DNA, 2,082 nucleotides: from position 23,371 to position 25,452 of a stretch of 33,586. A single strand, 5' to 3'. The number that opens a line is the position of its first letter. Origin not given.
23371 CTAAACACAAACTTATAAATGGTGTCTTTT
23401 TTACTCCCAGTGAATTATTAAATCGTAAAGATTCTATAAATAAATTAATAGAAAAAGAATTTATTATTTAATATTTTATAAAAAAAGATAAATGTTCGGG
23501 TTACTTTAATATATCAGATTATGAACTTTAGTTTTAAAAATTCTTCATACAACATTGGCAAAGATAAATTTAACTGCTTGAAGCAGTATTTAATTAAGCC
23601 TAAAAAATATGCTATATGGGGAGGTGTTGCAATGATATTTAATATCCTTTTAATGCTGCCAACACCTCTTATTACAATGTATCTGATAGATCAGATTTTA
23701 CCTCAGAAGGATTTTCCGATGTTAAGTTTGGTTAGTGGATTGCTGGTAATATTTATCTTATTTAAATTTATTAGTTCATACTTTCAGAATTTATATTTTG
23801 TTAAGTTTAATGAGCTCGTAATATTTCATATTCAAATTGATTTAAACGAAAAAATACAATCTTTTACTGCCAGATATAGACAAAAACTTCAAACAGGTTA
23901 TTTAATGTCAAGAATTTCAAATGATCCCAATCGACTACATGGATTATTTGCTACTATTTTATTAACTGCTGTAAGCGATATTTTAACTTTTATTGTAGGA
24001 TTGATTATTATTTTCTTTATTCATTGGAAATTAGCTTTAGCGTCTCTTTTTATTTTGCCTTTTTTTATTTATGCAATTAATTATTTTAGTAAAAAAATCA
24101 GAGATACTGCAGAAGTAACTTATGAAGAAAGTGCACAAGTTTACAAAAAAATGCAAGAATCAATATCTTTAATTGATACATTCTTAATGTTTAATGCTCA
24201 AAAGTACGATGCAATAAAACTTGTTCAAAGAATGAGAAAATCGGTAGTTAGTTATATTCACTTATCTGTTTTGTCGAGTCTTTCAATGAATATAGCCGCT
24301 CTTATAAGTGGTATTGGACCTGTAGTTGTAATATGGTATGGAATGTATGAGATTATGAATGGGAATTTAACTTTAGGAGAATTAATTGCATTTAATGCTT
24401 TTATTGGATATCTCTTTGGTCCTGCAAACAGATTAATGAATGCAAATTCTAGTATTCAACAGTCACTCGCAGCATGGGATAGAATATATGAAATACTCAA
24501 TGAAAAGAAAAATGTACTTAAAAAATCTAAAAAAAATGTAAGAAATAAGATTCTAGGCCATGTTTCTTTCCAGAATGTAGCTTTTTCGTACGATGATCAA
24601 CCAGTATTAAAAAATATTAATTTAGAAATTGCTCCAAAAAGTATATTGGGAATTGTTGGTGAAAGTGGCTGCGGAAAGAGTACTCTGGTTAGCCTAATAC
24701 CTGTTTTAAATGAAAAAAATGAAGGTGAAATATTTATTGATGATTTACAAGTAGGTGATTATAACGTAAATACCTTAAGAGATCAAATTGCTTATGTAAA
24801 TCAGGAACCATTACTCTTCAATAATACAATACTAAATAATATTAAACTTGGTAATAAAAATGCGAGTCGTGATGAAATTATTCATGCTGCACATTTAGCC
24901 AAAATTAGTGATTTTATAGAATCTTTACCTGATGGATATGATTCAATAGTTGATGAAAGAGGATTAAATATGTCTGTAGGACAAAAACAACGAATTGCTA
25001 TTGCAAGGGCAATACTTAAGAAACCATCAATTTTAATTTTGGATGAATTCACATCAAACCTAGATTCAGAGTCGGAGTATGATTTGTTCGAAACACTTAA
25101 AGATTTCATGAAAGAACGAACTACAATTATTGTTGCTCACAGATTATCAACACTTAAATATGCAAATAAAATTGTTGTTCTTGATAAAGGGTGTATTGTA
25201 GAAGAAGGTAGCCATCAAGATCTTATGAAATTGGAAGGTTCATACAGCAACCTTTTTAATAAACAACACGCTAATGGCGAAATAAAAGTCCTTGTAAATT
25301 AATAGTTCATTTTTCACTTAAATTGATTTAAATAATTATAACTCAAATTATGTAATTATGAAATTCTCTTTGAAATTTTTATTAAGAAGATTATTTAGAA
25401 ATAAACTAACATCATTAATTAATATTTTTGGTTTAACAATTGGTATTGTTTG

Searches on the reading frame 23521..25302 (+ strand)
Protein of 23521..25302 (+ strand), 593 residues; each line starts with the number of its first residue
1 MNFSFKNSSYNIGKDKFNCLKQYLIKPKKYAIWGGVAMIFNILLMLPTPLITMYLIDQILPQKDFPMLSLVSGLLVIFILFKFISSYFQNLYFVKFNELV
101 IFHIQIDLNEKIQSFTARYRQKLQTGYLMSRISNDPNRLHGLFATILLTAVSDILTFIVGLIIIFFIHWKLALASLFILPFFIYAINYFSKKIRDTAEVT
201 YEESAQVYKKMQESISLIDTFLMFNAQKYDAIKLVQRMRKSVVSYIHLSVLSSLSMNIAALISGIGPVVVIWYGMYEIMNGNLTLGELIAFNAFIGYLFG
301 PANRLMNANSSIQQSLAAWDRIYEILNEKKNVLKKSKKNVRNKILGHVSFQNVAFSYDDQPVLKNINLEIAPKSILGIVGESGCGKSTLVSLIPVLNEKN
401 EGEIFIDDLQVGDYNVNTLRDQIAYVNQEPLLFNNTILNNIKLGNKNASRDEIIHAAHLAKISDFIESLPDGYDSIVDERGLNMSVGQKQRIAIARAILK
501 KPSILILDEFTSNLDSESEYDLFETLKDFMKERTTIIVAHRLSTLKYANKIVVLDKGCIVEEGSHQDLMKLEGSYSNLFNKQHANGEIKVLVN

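Call 4: search_protein_families(library=ncbifam, proteins=[window:23521-25302:+], max_evalue=0.01)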
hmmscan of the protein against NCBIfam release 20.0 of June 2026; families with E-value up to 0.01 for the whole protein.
window:23521-25302:+ (593 aa): 191 families (the best 25 are shown)
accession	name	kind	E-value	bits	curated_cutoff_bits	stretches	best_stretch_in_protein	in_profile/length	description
TIGR02203.1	MsbA_lipidA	equivalog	6.1e-120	401.4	602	1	49-583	34-570/572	lipid A export permease/ATP-binding protein MsbA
TIGR01846.1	type_I_sec_HlyB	subfamily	2.4e-112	376.5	725.55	1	37-582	148-692/694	type I secretion system permease/ATPase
TIGR02204.1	MsbA_rel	hypoth_equivalog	1.8e-110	370.3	780.4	1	18-581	7-574/576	ABC transporter, permease/ATP-binding protein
NF052233.1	CphA_assoc_ABC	equivalog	2.9e-110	369.8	880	1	26-587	180-748/766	cyanophycin metabolism-associated ABC transporter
TIGR03375.1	type_I_sec_LssB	subfamily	2.7e-103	346.6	693.1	1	37-570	158-690/696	type I secretion system permease/ATPase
TIGR00958.1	3a01208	subfamily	9.1e-103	344.8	874.6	1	23-578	155-710/711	antigen peptide transporter 2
NF008381.0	PRK11176.1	equivalog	1.2e-101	340.9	867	1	19-583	15-580/582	lipid A ABC transporter ATP-binding protein/permease MsbA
NF045513.1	HepA_fam_ABC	equivalog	5.2e-100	335.6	725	1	68-583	94-610/610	heterocyst formation ABC transporter subunit HepA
TIGR03796.1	NHLM_micro_ABC1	equivalog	4.2e-96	322.7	853.3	1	36-579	161-709/710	NHLP family bacteriocin export ABC transporter peptidase/permease/ATPase subunit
TIGR01193.1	bacteriocin_ABC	subfamily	2.7e-92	310.5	523.85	1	5-580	129-707/708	peptide cleavage/export ABC transporter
NF010178.0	PRK13657.1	equivalog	1.4e-90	304.5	733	1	23-583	13-571/588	glucan ABC transporter ATP-binding protein/ permease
NF008055.0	PRK10789.1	equivalog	5e-87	292.7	845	1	34-584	20-573/590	SmdA family multidrug ABC transporter permease/ATP-binding protein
TIGR03797.1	NHLM_micro_ABC2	equivalog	1.8e-85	287.8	709.4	1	36-582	143-685/686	NHLP bacteriocin export ABC transporter permease/ATPase subunit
NF008056.1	PRK10790.1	equivalog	2.7e-85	287.1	746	1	31-589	24-582/584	SmdB family multidrug efflux ABC transporter permease/ATP-binding protein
TIGR02857.1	CydD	equivalog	9.4e-81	272.3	435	1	33-554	7-529/529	thiol reductant ABC exporter subunit CydD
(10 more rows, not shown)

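Call 5: search_protein_families(library=pfam, proteins=[window:23521-25302:+], max_evalue=0.01)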
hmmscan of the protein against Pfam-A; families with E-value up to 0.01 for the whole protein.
window:23521-25302:+ (593 aa): 8 families
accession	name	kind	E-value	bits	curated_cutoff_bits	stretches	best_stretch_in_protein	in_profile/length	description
PF00664.28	ABC_membrane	-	3e-37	129.2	28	1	34-301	4-273/274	ABC transporter transmembrane region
PF00005.33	ABC_tran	-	3.1e-30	106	25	1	363-511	1-136/137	ABC transporter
PF02463.25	SMC_N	-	6.8e-06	26.1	40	1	441-553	111-210/220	RecF/RecN/SMC N terminal domain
PF13304.12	AAA_21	-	0.00041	21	27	1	447-538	167-295/304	AAA domain, putative AbiEii toxin, Type IV TA system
PF03193.22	RsgA_GTPase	-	0.0012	19.1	30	1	328-393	61-126/174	RsgA GTPase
PF01935.23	DUF87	-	0.0014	19.2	23.2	1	376-555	26-200/220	Helicase HerA, central domain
PF13401.12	AAA_22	-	0.0016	19.2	27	1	373-531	5-109/130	AAA domain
PF03215.21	Rad17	-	0.0028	18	23.8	0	362-392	34-64/186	Rad17 P-loop domain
